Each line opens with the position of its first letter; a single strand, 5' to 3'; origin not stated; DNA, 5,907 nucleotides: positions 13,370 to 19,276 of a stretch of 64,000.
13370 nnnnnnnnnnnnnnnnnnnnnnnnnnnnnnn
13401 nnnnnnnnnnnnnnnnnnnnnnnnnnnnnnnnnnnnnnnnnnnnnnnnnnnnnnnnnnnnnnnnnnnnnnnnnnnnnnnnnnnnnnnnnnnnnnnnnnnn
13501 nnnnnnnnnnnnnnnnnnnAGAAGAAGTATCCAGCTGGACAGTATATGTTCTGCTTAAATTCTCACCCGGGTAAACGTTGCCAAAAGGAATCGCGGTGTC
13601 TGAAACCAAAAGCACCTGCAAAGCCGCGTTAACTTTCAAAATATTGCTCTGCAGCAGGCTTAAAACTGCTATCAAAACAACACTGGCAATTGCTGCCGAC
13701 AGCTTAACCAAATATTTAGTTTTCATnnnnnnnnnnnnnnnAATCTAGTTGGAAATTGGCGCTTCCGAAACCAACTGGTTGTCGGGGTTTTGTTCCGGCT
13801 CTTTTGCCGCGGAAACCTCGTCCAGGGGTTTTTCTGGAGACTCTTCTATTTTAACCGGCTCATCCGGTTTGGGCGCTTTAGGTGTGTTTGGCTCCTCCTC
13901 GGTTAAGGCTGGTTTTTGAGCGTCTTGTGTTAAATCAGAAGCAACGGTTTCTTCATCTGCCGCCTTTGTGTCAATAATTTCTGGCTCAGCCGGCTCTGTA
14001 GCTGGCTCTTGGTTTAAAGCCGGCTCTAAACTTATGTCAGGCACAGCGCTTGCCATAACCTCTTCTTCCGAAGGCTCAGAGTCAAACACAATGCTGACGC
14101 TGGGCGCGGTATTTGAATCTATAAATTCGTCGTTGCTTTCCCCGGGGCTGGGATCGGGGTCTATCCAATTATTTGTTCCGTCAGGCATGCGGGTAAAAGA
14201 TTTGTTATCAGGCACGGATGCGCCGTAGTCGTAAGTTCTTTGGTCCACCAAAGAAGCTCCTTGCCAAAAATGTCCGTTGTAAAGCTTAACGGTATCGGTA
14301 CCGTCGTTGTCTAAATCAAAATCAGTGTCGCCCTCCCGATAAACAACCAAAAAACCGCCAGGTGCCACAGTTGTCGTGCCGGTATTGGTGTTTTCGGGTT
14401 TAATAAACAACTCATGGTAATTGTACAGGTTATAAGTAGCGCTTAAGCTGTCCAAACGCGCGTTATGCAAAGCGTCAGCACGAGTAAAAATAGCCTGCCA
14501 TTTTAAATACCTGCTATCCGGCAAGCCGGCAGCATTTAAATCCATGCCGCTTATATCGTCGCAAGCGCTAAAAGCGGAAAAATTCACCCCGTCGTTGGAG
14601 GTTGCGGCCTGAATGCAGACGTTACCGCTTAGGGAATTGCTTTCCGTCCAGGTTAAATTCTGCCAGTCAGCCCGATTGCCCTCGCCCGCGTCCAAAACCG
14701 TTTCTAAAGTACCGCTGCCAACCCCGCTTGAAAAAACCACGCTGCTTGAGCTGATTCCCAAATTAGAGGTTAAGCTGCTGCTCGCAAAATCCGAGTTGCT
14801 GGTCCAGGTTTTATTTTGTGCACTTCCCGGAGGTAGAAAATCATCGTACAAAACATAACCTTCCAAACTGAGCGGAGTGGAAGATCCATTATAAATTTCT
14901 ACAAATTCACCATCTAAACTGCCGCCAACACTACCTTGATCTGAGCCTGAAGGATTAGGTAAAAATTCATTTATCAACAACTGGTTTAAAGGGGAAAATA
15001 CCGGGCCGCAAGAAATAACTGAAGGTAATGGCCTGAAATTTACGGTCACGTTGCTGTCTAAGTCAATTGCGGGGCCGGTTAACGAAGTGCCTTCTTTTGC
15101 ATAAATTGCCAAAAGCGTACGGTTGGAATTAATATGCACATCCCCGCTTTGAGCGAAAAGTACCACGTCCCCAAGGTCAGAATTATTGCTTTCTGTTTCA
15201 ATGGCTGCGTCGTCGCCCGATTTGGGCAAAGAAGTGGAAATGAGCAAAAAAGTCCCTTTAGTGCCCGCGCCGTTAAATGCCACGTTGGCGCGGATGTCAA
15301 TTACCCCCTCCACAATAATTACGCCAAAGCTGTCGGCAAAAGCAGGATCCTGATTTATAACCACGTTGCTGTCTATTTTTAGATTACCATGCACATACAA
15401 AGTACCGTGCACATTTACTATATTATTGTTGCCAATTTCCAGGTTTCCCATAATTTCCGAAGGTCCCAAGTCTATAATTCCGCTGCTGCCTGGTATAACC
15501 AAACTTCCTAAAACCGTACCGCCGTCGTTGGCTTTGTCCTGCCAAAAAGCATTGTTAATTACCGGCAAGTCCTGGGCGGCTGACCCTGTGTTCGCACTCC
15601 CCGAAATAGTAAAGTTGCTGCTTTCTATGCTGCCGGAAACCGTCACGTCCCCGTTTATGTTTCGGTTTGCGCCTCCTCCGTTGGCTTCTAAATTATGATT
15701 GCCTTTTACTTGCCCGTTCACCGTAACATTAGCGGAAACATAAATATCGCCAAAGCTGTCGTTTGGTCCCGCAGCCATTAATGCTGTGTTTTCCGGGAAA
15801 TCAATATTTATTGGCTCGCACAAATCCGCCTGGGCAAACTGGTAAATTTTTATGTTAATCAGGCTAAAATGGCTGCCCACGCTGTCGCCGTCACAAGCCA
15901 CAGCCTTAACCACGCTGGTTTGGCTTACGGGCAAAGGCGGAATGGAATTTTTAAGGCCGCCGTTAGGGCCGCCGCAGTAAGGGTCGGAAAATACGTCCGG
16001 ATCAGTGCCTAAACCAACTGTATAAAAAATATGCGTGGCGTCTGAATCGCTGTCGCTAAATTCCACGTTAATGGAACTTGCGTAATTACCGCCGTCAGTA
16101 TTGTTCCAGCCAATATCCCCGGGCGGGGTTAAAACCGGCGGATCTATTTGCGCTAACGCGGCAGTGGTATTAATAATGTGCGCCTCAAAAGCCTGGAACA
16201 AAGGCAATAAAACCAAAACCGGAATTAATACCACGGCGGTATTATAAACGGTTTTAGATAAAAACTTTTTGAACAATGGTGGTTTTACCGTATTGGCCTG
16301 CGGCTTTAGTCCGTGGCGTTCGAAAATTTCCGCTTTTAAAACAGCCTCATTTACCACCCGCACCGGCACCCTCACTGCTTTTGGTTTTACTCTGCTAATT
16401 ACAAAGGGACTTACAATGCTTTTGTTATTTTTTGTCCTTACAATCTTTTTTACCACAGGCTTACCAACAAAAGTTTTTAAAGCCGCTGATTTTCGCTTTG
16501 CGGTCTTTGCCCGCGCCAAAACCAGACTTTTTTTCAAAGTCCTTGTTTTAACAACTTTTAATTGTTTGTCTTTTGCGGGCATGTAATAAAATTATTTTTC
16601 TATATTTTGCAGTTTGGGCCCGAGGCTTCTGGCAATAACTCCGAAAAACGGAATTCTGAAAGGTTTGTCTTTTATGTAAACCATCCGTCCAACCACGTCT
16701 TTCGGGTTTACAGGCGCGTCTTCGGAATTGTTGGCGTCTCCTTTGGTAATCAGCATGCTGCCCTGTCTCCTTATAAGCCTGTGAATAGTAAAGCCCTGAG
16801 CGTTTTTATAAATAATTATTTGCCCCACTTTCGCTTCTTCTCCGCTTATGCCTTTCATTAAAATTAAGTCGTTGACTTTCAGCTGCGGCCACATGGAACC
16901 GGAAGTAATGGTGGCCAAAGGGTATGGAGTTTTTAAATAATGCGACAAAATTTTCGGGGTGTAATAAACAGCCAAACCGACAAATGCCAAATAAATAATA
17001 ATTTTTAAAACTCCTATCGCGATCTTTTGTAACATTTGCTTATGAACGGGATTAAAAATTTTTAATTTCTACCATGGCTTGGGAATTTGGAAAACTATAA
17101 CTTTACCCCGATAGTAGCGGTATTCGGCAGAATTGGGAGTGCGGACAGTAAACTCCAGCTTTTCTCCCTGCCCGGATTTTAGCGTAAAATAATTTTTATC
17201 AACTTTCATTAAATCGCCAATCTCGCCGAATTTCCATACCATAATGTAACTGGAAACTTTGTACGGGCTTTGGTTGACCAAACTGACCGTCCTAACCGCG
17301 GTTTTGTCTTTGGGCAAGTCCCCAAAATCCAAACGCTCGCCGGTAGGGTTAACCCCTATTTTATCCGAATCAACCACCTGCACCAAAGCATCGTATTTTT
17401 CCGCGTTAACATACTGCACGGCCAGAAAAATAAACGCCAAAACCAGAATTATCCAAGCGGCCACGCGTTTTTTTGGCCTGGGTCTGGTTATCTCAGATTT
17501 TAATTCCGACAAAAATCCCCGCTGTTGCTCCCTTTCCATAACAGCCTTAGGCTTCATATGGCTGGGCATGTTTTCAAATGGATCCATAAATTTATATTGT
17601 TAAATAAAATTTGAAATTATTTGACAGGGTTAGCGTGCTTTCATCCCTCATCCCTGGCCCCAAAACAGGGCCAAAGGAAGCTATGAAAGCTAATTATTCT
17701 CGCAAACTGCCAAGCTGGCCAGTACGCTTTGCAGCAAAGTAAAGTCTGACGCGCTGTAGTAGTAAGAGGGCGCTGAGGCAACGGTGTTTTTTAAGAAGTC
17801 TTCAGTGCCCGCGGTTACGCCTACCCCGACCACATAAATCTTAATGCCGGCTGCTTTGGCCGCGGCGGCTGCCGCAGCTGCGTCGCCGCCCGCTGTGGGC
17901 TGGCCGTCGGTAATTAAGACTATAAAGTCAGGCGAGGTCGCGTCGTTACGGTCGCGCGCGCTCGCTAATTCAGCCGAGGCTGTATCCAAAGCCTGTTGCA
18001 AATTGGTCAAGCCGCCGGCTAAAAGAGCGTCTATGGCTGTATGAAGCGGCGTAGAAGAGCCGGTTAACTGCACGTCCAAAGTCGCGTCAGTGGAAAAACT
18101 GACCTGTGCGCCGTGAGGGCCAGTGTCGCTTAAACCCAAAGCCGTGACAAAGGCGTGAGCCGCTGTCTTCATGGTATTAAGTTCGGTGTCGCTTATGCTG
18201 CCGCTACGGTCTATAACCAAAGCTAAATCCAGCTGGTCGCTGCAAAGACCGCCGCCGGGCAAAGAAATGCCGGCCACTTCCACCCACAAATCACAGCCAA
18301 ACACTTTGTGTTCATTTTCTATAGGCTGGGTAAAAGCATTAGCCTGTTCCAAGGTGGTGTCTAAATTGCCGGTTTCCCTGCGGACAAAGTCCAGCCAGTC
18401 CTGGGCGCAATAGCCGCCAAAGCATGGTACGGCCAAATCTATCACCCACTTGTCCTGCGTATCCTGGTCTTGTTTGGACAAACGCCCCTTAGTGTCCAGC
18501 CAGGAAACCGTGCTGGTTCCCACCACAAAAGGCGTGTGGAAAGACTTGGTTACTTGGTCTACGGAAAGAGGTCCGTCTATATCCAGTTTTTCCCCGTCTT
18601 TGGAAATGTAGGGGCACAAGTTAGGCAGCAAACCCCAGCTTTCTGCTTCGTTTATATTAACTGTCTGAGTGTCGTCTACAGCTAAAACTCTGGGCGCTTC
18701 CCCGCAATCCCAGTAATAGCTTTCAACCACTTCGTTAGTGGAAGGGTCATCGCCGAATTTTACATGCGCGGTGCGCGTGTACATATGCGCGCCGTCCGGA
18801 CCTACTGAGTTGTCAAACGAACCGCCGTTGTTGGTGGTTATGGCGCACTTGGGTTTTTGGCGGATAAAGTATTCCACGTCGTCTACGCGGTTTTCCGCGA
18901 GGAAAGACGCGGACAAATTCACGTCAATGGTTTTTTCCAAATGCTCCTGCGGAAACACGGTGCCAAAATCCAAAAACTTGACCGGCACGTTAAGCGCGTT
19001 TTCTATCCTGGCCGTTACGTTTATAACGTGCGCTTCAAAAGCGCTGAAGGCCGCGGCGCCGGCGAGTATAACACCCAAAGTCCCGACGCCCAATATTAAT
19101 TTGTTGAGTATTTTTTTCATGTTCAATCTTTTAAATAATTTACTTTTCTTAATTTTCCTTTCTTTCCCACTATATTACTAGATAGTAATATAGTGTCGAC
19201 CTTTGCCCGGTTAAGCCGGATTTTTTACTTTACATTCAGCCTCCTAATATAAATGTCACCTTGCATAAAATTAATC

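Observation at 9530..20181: Eight-gene surface-assembly locus combining a SipW-type signal peptidase, SipW-cognate (TasA/camelysin-like) signal peptides, a vWA protein, LTD proteins, an LPRTG protein and a sortase-like enzyme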

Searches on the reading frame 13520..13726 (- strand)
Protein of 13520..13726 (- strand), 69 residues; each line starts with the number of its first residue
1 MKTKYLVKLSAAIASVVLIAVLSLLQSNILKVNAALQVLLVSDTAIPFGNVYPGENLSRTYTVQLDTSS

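Call 38: search_protein_families(library=ncbifam, proteins=[window:13520-13726:-], max_evalue=10)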
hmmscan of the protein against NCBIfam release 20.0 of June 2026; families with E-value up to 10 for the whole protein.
seq(69 aa): 1 family
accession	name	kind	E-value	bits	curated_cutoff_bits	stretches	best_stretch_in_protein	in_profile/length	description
NF007067.0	PRK09512.1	equivalog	0.027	13.6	398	1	2-40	13-51/321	ribose ABC transporter permease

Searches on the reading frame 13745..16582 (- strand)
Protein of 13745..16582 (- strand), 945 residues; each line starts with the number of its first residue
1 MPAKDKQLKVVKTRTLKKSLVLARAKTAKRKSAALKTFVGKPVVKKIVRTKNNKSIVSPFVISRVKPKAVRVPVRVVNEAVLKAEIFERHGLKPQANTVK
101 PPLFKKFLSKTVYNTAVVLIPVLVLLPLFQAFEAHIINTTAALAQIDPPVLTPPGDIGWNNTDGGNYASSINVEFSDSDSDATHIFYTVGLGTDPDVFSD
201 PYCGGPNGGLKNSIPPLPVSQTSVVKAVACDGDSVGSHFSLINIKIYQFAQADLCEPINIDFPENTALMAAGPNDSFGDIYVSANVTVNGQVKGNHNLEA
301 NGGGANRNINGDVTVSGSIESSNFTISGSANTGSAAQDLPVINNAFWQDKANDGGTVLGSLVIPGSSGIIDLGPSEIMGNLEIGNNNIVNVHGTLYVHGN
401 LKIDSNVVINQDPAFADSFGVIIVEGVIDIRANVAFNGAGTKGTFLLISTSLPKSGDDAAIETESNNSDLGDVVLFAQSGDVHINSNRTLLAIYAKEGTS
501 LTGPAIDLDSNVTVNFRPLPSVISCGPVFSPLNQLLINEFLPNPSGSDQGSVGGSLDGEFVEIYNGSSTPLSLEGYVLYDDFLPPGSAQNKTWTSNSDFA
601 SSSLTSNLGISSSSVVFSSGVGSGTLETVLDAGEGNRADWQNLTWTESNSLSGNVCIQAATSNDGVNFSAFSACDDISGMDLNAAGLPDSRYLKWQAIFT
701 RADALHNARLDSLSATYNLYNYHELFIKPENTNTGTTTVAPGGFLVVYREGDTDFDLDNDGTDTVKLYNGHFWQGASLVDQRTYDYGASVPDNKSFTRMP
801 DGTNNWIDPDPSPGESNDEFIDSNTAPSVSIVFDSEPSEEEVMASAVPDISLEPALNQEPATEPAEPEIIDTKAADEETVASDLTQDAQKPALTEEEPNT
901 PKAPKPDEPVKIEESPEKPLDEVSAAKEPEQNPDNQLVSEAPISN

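Call 3: search_protein_families(library=pfam, proteins=[window:13745-16582:-], max_evalue=0.1)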
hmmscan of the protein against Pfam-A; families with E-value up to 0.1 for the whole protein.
window:13745-16582:- (945 aa): 2 families
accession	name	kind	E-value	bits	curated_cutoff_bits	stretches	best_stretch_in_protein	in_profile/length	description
PF00932.25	LTD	-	1.7e-11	44.9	34.3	1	533-628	6-74/109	Lamin Tail Domain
PF13290.12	CHB_HEX_C_1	-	3.3e-05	24.2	22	1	163-233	2-59/67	Chitobiase/beta-hexosaminidase C-terminal domain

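Call 4: search_protein_families(library=ncbifam, proteins=[window:13745-16582:-], max_evalue=0.1)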
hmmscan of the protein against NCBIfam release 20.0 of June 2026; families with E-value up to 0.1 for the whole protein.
window:13745-16582:- (945 aa): 0 families

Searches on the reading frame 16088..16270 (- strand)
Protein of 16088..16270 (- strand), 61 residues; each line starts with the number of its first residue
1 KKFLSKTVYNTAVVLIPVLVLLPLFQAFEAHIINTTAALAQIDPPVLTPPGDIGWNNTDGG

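Call 38: search_protein_families(library=ncbifam, proteins=[window:16088-16270:-], max_evalue=10)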
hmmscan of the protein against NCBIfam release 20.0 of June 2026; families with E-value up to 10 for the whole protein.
seq(61 aa): 1 family
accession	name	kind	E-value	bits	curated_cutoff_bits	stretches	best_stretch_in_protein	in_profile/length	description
NF041739.1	ArtH_Nterm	subfamily_domain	0.017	14.8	55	1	5-23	29-47/61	archaeosortase H N-terminal-like domain-containing protein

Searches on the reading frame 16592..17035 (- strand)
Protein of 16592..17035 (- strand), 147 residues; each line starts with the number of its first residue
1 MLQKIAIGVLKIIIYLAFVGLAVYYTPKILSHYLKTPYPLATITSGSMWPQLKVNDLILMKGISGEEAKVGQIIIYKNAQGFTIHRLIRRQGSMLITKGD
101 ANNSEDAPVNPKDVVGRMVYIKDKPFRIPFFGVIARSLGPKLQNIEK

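Call 3: search_protein_families(library=pfam, proteins=[window:16592-17035:-], max_evalue=0.1)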
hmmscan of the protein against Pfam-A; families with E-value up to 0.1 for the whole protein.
window:16592-17035:- (147 aa): 1 family
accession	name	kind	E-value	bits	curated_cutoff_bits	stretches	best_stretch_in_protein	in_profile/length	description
PF00717.28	Peptidase_S24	-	0.00016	21.8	23.3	1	37-116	34-113/116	Peptidase S24-like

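Call 4: search_protein_families(library=ncbifam, proteins=[window:16592-17035:-], max_evalue=0.1)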
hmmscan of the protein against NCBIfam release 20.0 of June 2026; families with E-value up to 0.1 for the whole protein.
window:16592-17035:- (147 aa): 4 families
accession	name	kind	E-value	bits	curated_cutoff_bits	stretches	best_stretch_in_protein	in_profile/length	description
TIGR02228.1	sigpep_I_arch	equivalog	1.9e-21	76.6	51.85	1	11-121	4-121/158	signal peptidase I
NF046067.1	SigPepSipWBacil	equivalog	1.1e-09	38.2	190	1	38-134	38-136/189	signal peptidase I SipW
TIGR02227.1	sigpep_I_bact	equivalog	9.7e-06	25.5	47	1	40-112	22-99/162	signal peptidase I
TIGR02754.1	sod_Ni_protease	equivalog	0.0007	20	63.25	1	43-105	3-70/90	nickel-type superoxide dismutase maturation protease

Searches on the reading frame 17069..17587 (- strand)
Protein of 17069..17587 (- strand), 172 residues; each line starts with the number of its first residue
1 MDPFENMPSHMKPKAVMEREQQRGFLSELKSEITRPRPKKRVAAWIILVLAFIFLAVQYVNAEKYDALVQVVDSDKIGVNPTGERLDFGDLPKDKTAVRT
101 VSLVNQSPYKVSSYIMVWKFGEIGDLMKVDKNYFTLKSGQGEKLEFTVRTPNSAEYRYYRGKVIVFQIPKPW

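Call 3: search_protein_families(library=pfam, proteins=[window:17069-17587:-], max_evalue=0.1)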
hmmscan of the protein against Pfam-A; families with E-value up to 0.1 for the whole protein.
window:17069-17587:- (172 aa): 1 family
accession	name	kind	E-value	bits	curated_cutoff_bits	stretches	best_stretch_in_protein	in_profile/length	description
PF22064.2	Cep192_D2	-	0.029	15.1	27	1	79-111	6-39/154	Cep192 domain 2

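Call 4: search_protein_families(library=ncbifam, proteins=[window:17069-17587:-], max_evalue=0.1)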
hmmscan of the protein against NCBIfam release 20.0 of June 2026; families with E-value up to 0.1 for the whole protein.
window:17069-17587:- (172 aa): 0 families

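Call 39: find_homologous_proteins(query=window:17069-17587:-)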
Query window:17069-17587:- (172 aa): 96 proteins with E <= 0.001 among 138 candidates.
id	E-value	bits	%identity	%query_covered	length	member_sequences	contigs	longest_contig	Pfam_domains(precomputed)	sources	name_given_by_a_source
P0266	4.9e-105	367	100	97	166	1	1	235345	-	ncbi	-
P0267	1.4e-83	297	74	100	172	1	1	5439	-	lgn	-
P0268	2.9e-61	224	61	97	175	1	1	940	-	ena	-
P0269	5.0e-61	223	62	97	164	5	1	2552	-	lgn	-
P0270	7.9e-57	210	63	89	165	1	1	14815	-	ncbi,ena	-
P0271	6.9e-56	207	56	100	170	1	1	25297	-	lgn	-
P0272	6.0e-54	200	59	90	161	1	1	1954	-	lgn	-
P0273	8.2e-54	200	61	84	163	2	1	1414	-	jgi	-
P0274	1.3e-53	199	57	94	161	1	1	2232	-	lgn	-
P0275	2.4e-53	198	61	81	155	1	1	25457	-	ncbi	-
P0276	8.6e-53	197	57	90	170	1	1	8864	-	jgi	jgi:hypothetical protein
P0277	1.8e-52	196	64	80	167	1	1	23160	-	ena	-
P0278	2.2e-52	195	58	97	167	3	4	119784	-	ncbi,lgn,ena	-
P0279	2.3e-52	195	55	98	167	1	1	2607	-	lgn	-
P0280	5.6e-52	194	53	99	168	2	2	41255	-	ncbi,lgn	-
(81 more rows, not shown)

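Call 41: find_encoding_contigs(protein=P0266, flank=10000, max_places=2)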
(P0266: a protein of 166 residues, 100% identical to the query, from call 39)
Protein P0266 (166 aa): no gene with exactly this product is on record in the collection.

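Call 47: predict_structure(alignment_id=A3)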
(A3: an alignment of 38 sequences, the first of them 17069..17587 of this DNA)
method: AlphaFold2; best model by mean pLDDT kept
length: 172 residues; sequences in the alignment: 38
mean_pLDDT: 90.5   pTM: 0.67
mean pLDDT of the five models: 90.5, 89.8, 89.4, 88.9, 88.0
residues with pLDDT >= 90: 114; 70-90: 53; 50-70: 5; < 50: 0
segments of 3 or more residues with pLDDT < 50: none
pLDDT, mean of each block of 10 residues (from residue 1): 87 86 82 76 94 93 94 87 82 95 90 95 96 95 96 97 94 78
secondary structure, 60 per line:
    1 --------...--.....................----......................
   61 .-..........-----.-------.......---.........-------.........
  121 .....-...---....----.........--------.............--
elements in order: H14-34 H39-61 E63-72 E86-92 E96-104 E112-121 H122-125 E127-129 E133-136 E141-149 E158-170

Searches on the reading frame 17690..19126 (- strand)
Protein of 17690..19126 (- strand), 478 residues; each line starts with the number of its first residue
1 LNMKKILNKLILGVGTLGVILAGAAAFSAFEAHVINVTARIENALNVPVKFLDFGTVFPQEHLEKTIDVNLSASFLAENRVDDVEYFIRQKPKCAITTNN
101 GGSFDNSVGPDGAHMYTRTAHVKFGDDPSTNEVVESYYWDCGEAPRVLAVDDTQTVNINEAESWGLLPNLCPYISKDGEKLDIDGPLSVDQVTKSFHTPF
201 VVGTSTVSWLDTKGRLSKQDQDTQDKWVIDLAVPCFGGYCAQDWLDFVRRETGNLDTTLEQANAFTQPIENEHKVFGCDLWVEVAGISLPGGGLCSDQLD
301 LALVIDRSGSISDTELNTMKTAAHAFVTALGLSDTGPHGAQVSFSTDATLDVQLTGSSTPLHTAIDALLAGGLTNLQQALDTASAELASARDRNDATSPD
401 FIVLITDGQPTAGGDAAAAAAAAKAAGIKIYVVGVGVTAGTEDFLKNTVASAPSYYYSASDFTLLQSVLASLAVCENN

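Call 3: search_protein_families(library=pfam, proteins=[window:17690-19126:-], max_evalue=0.1)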
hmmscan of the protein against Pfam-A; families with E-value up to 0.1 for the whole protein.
window:17690-19126:- (478 aa): 6 families
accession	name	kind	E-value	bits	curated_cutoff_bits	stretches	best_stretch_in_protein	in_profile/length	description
PF00092.34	VWA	-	3.5e-26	92.9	23.8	1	300-468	1-171/174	von Willebrand factor type A domain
PF13519.12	VWA_2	-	6.2e-12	46.5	27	1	302-409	2-107/107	von Willebrand factor type A domain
PF13768.12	VWA_3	-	0.0054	17.2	27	1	361-437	64-135/155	von Willebrand factor type A domain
PF07002.22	Copine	-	0.055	13.4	27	1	365-436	77-146/218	Copine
PF03853.21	YjeF_N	-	0.075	13.4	24.9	0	395-436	22-61/169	YjeF-related protein N-terminus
PF06707.17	DUF1194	-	0.085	12.5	27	0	373-440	94-159/206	Protein of unknown function (DUF1194)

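Call 4: search_protein_families(library=ncbifam, proteins=[window:17690-19126:-], max_evalue=0.1)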
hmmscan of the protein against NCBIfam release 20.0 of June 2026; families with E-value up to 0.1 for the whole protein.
window:17690-19126:- (478 aa): 5 families
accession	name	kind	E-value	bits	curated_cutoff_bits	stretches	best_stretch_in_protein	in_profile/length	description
NF047508.1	VWA_BatA_Lepto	exception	1.8e-07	30.5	380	1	344-476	137-273/315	VWA domain-containing protein BatA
TIGR02442.1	Cob-chelat-sub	hypoth_equivalog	9.7e-05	21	779.45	1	303-419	477-595/641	putative cobaltochelatase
TIGR03436.1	acidobact_VWFA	subfamily_domain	0.0026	17.3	81.25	1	299-447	67-232/324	VWA domain-containing protein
TIGR03788.1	marine_srt_targ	equivalog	0.012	14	551.65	1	300-438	273-408/629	marine proteobacterial sortase target protein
NF010238.0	PRK13685.1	subfamily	0.024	13.7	432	1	302-443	100-252/335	hypothetical protein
